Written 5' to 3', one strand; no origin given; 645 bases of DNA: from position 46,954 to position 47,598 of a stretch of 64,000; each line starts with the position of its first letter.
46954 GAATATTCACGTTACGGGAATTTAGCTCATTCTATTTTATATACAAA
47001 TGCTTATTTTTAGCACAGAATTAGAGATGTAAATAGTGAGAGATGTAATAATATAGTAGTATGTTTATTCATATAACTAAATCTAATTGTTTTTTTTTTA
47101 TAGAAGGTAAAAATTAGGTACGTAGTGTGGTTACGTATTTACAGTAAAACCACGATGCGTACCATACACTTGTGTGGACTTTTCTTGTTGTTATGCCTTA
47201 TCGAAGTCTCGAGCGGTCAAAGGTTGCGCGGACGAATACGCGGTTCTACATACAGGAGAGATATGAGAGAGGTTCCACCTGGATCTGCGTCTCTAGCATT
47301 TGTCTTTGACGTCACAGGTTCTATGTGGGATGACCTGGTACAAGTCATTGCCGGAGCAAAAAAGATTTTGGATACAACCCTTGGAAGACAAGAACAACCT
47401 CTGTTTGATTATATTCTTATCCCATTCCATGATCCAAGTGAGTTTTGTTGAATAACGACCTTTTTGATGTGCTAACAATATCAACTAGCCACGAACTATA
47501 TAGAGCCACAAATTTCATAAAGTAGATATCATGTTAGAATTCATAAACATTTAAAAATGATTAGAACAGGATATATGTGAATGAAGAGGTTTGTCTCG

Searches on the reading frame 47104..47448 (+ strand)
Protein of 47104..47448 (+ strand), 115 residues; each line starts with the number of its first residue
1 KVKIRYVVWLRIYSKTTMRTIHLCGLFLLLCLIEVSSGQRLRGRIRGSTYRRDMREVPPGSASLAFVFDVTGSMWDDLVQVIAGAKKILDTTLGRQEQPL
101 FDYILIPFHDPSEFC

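Call 53: search_protein_families(library=pfam, max_evalue=0.01, proteins=[window:47104-47448:+])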
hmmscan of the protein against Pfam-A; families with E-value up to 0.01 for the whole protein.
window:47104-47448:+ (115 aa): 1 family
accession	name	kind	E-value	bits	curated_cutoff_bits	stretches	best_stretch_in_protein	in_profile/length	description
PF25106.1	VWA_4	-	1.5e-12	47.8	27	1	63-112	1-49/169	von Willebrand factor A domain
